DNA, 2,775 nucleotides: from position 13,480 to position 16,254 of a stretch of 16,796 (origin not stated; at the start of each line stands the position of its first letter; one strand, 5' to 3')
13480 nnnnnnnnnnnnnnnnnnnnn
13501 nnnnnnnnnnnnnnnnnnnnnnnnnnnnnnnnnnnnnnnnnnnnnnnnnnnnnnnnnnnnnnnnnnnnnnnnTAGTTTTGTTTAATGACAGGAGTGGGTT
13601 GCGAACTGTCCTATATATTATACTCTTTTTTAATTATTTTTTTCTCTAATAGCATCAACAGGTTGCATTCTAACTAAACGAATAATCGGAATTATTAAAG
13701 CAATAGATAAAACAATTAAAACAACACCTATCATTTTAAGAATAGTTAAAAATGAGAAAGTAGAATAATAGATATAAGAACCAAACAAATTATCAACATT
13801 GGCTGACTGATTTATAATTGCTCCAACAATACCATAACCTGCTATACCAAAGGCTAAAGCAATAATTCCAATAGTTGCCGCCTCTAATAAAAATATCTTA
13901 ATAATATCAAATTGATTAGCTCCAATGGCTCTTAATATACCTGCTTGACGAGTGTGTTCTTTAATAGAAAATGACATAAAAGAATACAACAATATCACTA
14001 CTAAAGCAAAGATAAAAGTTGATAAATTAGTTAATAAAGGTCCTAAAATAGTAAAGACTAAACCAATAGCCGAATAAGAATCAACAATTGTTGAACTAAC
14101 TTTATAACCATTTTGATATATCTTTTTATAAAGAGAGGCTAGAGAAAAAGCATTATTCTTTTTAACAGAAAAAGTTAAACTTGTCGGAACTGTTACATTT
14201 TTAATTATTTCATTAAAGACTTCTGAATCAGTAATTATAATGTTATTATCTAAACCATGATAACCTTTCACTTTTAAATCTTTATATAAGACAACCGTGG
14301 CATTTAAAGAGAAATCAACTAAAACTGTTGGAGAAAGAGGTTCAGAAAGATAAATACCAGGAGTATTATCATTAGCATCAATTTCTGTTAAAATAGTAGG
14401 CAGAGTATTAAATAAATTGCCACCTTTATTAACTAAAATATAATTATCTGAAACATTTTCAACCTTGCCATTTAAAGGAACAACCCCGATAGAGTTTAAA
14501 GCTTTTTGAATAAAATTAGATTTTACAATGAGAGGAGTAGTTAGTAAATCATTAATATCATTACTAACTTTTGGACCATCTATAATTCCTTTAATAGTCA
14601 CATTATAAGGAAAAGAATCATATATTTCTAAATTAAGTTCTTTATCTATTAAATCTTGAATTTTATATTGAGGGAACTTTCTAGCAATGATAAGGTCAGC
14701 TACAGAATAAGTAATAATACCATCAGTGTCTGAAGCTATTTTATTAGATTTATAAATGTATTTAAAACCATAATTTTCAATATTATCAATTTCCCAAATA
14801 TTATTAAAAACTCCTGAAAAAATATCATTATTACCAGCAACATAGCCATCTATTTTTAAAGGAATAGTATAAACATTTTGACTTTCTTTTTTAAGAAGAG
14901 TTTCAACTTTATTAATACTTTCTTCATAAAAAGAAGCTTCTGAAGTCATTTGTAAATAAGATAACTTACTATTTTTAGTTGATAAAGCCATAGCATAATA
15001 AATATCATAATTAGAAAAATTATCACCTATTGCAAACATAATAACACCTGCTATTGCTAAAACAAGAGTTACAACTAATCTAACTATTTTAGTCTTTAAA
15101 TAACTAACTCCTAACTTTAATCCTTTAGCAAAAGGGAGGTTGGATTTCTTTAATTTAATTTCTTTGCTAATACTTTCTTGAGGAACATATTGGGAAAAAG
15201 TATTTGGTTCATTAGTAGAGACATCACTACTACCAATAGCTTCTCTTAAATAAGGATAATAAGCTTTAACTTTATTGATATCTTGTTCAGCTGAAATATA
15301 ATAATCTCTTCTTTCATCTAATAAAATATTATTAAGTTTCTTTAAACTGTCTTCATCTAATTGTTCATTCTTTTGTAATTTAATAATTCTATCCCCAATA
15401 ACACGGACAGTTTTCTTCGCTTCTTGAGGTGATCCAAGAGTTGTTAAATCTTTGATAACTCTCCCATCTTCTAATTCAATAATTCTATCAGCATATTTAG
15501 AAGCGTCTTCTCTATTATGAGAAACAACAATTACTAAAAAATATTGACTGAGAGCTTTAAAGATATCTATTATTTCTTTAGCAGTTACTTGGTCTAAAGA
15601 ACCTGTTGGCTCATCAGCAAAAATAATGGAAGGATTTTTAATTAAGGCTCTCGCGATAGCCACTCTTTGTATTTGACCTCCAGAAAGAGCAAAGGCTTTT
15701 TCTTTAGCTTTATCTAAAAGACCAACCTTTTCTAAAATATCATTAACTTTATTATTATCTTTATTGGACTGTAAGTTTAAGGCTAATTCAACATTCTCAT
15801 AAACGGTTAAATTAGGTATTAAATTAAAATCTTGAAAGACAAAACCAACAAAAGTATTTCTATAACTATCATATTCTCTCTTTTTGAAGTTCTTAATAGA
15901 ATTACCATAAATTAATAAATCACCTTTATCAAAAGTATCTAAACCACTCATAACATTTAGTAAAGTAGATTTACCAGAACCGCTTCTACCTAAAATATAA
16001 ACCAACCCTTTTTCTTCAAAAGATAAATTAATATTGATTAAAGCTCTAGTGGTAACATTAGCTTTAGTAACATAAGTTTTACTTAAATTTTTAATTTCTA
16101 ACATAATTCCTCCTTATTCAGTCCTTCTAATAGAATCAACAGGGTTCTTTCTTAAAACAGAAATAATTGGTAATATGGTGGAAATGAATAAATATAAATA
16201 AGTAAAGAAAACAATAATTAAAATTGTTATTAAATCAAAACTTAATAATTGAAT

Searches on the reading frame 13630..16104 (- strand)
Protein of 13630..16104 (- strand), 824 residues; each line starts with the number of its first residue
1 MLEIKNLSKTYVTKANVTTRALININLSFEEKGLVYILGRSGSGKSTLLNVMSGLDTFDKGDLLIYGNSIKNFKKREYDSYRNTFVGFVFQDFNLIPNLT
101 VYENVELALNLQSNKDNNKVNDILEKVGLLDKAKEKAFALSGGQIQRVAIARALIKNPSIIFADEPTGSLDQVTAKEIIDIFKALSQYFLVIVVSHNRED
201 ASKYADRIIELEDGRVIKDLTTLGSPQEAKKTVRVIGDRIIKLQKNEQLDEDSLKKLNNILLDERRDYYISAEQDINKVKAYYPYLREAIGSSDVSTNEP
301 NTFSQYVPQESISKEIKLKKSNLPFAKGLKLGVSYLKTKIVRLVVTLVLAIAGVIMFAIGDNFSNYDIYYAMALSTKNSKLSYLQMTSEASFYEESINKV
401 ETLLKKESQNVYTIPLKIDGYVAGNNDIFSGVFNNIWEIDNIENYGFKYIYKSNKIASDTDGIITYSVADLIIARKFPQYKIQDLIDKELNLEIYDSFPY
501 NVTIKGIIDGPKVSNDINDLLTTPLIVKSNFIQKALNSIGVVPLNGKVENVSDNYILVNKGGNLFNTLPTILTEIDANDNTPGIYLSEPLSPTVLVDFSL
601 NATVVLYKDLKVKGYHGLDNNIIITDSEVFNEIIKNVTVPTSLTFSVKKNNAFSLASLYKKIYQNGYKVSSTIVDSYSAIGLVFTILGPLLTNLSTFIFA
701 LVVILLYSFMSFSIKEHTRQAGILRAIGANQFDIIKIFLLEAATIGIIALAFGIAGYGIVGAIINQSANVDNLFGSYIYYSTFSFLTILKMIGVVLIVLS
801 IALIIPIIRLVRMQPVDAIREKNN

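Call 57: search_protein_families(library=pfam, proteins=[window:13630-16104:-], max_evalue=0.001)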
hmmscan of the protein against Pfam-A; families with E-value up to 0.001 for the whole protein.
window:13630-16104:- (824 aa): 4 families
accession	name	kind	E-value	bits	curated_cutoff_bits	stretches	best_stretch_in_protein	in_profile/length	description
PF00005.33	ABC_tran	-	6.6e-33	114.6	25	1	24-167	3-136/137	ABC transporter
PF02687.27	FtsX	-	1.6e-15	57.6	25.5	1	695-815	4-120/120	FtsX-like permease C-terminal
PF02463.25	SMC_N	-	4.7e-05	23.4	40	1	31-210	23-210/220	RecF/RecN/SMC N terminal domain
PF00503.26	G-alpha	-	0.0004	20.1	48.8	0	34-158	23-104/333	G-protein alpha subunit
